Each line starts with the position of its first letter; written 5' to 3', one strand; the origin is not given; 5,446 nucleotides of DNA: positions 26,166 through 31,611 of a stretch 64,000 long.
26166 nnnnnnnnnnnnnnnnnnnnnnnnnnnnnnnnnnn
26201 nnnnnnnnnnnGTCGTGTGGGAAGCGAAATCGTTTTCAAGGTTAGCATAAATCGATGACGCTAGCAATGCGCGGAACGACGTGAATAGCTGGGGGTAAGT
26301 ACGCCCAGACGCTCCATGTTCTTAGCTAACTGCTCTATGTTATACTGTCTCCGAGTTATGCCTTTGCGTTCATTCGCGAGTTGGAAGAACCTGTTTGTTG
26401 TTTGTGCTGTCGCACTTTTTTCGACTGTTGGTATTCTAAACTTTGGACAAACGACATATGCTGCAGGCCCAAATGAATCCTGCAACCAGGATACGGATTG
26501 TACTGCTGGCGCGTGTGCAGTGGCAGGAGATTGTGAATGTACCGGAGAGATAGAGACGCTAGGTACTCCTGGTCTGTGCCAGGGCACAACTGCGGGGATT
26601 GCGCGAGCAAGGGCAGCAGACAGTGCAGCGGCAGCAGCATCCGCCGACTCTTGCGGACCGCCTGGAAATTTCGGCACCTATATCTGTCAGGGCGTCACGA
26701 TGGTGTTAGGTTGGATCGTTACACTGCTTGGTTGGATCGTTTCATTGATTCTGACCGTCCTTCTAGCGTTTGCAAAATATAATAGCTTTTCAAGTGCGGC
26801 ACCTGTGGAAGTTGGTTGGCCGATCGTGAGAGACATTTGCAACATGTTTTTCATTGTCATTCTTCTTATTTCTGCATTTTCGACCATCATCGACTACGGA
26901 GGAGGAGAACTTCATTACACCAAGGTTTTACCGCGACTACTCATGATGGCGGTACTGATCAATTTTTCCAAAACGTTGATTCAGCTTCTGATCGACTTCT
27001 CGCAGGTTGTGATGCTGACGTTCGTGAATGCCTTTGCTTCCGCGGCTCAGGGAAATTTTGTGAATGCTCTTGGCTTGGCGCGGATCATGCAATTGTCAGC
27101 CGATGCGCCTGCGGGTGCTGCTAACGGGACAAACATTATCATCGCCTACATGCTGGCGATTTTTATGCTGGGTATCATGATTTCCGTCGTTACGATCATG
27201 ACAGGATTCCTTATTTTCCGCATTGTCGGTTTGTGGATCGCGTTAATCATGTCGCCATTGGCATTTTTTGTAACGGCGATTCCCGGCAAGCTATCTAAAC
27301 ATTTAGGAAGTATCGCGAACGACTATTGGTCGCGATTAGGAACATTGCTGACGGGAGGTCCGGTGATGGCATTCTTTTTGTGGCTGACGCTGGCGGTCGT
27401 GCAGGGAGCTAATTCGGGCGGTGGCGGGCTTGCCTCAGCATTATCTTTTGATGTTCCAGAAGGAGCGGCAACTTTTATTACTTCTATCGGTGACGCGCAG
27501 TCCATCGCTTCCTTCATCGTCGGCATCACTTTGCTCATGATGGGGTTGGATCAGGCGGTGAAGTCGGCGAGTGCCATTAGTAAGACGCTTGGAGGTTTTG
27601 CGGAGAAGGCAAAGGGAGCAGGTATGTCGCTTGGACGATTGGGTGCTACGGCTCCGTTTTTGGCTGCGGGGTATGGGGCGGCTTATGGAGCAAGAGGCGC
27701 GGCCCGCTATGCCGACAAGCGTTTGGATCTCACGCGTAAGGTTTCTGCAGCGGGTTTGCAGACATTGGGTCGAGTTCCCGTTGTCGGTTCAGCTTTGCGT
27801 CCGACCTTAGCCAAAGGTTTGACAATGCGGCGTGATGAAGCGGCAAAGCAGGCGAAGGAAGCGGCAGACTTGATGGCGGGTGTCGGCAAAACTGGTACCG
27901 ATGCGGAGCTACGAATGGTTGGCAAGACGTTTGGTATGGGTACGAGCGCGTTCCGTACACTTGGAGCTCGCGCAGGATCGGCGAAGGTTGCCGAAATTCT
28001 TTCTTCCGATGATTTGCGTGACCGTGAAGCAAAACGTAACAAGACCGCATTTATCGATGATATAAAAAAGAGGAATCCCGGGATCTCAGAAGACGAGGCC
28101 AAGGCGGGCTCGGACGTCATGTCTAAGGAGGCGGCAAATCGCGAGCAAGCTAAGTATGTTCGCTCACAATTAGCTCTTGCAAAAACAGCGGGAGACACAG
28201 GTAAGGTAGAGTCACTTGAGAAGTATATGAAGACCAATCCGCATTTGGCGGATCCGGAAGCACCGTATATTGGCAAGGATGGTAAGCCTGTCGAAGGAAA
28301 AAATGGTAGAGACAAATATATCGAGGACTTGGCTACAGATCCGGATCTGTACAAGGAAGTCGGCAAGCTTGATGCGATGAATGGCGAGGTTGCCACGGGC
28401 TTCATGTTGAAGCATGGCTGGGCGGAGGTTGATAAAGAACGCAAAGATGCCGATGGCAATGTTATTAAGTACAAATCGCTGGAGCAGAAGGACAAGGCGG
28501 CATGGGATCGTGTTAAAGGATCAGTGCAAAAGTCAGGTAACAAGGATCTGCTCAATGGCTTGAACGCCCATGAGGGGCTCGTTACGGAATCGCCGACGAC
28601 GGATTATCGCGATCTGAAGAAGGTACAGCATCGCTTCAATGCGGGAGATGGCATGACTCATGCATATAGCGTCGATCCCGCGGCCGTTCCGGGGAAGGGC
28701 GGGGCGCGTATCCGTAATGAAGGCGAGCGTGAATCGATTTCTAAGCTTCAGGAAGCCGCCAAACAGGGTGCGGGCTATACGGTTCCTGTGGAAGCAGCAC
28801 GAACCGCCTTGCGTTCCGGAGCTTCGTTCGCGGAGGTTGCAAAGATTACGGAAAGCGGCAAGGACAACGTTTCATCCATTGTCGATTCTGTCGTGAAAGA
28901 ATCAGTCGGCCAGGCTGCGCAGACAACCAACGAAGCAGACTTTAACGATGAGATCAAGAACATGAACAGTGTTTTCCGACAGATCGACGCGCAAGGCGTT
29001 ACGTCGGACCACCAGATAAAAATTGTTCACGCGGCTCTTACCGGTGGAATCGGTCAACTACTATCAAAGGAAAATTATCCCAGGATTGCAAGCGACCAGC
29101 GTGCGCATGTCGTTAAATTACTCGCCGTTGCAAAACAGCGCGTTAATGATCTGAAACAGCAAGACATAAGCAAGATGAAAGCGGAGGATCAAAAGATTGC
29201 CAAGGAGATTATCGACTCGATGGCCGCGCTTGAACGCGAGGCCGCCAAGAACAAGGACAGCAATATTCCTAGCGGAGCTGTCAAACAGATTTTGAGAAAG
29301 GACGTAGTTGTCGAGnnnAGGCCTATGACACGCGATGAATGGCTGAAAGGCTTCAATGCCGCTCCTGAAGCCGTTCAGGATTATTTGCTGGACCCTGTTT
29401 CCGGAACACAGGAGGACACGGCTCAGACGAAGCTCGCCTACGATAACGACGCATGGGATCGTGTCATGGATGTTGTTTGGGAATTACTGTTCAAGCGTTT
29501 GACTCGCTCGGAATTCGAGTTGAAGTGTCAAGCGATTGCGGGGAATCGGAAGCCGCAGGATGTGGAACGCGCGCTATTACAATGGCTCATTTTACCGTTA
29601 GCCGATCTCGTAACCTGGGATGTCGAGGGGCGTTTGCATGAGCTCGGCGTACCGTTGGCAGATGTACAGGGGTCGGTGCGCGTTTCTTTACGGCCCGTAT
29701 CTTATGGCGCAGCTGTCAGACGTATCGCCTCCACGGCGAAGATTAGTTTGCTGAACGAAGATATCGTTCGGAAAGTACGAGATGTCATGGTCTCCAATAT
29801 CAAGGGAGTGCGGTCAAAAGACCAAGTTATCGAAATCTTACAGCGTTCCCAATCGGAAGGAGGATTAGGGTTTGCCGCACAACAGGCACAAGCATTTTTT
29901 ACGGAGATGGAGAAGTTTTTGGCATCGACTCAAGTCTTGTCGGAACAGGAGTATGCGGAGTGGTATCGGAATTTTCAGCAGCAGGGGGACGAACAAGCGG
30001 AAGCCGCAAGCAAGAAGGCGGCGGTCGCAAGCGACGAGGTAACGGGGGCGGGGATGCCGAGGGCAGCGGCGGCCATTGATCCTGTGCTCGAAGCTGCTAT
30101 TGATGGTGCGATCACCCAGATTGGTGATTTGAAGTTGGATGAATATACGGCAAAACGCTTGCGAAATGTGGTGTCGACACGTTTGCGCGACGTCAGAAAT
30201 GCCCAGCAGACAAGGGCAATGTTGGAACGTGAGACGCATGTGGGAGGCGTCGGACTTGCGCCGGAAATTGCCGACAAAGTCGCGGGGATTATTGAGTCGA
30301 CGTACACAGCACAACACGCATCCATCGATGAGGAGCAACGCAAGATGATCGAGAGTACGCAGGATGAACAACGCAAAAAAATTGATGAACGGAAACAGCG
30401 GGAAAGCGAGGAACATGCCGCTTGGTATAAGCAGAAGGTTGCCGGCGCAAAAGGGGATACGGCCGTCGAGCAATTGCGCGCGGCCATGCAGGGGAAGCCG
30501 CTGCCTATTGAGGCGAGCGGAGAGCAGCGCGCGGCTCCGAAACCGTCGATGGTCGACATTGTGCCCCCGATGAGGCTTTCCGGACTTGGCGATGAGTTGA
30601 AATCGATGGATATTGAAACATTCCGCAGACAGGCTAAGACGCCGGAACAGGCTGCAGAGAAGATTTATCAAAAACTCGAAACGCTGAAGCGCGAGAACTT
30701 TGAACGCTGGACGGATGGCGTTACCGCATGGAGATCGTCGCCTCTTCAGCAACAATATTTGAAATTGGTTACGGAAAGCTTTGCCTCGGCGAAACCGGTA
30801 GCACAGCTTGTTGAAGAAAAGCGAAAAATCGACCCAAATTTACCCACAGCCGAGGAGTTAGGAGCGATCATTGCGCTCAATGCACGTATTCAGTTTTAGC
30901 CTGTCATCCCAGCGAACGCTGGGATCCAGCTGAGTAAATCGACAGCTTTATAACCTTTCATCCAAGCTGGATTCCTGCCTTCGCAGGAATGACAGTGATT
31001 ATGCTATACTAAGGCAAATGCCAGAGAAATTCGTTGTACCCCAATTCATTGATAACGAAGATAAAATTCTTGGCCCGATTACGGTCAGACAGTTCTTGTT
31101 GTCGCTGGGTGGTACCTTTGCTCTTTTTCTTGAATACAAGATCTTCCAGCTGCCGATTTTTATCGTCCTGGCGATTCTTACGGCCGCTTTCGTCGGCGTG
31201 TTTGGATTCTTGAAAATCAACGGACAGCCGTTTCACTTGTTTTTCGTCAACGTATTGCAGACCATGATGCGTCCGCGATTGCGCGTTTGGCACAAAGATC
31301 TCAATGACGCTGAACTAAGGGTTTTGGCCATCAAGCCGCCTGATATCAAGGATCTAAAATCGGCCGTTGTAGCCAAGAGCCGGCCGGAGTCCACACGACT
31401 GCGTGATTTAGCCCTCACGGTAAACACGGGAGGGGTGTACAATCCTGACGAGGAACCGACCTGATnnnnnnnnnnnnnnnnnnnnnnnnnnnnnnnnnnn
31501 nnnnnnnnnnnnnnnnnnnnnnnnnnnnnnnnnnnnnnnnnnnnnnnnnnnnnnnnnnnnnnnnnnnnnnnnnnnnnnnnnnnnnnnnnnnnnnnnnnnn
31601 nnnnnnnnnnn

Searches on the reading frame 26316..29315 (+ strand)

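Call 15: search_protein_families(library=pfam, proteins=[window:26316-29315:+], max_evalue=0.001)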
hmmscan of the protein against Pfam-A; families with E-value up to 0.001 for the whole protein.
window:26316-29315:+ (1000 aa): 0 families

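Call 20: search_protein_families(library=pfam, proteins=[window:26316-29315:+], max_evalue=1)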
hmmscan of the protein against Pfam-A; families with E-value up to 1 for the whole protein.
window:26316-29315:+ (1000 aa): 1 family
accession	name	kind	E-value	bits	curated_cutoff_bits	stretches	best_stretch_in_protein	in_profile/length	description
PF21808.2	Dynamin-like_hel_bact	-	0.61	9.6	28.3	1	268-341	246-322/373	Bacterial dynamin-like protein, helical domain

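Call 95: search_protein_families(library=phrogs, proteins=[window:26316-29315:+], max_evalue=0.01)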
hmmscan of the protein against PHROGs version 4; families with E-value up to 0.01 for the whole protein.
window:26316-29315:+ (1000 aa): 0 families

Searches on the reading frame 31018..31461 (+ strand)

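Call 20: search_protein_families(library=pfam, proteins=[window:31018-31461:+], max_evalue=1)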
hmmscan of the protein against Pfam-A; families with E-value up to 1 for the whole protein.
window:31018-31461:+ (148 aa): 2 families
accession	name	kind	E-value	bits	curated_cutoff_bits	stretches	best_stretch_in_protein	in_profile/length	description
PF12666.12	PrgI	-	7.2e-10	39.7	27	1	7-90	2-90/91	PrgI family protein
PF06796.16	NapE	-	0.27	11.3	25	1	39-65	15-41/54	Periplasmic nitrate reductase protein NapE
